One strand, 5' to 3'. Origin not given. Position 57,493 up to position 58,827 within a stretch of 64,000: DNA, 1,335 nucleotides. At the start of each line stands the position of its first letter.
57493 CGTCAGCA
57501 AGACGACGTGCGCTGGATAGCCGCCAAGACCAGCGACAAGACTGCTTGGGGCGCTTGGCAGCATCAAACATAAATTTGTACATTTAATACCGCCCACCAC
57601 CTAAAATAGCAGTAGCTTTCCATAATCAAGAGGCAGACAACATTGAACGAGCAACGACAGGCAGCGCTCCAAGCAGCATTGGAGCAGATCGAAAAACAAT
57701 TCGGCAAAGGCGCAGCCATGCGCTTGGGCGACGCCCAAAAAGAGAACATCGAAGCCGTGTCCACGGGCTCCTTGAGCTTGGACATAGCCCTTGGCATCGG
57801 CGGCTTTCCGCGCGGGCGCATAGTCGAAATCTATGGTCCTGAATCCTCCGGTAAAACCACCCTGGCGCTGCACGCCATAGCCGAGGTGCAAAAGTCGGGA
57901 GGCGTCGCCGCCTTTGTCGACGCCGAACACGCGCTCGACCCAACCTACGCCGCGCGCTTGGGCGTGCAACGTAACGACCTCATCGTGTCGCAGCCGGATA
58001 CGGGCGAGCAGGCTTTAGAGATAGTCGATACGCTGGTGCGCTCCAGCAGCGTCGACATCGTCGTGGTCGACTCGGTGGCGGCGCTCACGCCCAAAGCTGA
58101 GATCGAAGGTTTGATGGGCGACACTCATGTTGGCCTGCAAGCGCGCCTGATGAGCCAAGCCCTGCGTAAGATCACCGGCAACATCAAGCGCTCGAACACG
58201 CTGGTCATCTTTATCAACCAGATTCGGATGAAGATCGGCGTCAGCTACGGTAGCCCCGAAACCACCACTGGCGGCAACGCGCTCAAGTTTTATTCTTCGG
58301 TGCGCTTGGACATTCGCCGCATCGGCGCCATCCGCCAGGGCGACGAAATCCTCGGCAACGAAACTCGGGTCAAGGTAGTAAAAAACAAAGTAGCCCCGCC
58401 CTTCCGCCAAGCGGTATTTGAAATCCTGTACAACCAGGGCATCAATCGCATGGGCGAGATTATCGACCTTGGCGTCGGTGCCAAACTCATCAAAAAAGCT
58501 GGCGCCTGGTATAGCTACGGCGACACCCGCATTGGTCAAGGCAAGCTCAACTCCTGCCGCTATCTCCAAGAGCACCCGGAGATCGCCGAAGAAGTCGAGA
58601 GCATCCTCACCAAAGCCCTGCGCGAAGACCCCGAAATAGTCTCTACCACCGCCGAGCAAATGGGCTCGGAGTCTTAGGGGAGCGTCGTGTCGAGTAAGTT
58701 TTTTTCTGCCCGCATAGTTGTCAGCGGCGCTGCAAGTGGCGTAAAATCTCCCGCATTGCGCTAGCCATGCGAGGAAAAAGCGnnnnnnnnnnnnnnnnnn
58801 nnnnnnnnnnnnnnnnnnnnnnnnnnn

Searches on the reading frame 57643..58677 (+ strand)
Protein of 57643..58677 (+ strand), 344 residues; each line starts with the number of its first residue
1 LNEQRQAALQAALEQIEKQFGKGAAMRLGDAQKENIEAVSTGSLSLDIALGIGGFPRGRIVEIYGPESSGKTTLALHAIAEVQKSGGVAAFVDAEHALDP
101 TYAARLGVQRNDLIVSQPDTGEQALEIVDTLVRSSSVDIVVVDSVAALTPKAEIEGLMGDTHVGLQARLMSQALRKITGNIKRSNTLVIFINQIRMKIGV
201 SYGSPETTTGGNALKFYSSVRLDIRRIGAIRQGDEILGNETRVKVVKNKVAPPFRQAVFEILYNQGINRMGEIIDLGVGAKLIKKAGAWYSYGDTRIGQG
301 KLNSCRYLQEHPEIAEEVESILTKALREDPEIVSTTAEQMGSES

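Call 55: find_homologous_proteins(query=window:57643-58677:+, max_evalue=1e-120)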
Query window:57643-58677:+ (344 aa): 7998 proteins with E <= 1e-120 among 8000 candidates; the best 120 are listed.
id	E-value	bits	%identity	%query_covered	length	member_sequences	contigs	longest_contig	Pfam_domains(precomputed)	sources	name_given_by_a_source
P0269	3.8e-216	734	100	100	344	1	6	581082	PF06745.20,PF08423.18,PF00154.28,PF21096.3,PF01637.25,PF27531.1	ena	-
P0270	7.0e-216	733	100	100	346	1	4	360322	PF06745.20,PF08423.18,PF00154.28,PF21096.3,PF01637.25,PF27531.1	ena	-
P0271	1.5e-215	732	100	100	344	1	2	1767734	PF06745.20,PF08423.18,PF00154.28,PF21096.3,PF01637.25,PF27531.1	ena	-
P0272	1.5e-215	732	100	100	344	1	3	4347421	PF06745.20,PF08423.18,PF00154.28,PF21096.3,PF01637.25,PF27531.1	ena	-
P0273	2.3e-215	732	100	100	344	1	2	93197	PF06745.20,PF08423.18,PF00154.28,PF21096.3,PF01637.25,PF27531.1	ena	-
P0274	2.3e-215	732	99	100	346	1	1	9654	PF06745.20,PF08423.18,PF00154.28,PF21096.3,PF01637.25,PF27531.1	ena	-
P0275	2.9e-215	731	99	100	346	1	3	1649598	PF06745.20,PF08423.18,PF00154.28,PF21096.3,PF01637.25,PF27531.1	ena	-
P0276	2.9e-215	731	99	100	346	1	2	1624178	PF06745.20,PF08423.18,PF00154.28,PF21096.3,PF01637.25,PF27531.1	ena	-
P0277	6.1e-215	730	99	100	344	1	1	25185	PF06745.20,PF08423.18,PF00154.28,PF21096.3,PF01637.25,PF27531.1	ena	-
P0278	1.2e-214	729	99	100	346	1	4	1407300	PF06745.20,PF08423.18,PF00154.28,PF21096.3,PF01637.25,PF27531.1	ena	-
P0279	3.7e-200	682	100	93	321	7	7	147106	PF06745.20,PF08423.18,PF00154.28,PF21096.3,PF01637.25,PF27531.1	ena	-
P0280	1.1e-179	614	91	90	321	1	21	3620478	PF06745.20,PF08423.18,PF00154.28,PF21096.3,PF27531.1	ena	-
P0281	2.2e-179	614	91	90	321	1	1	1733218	PF06745.20,PF08423.18,PF00154.28,PF21096.3,PF27531.1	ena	-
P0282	7.4e-179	612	90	90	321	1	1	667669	PF06745.20,PF08423.18,PF00154.28,PF21096.3,PF27531.1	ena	-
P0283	2.1e-178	610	82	97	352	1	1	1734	PF06745.20,PF08423.18,PF00154.28,PF21096.3,PF01637.25,PF27531.1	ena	-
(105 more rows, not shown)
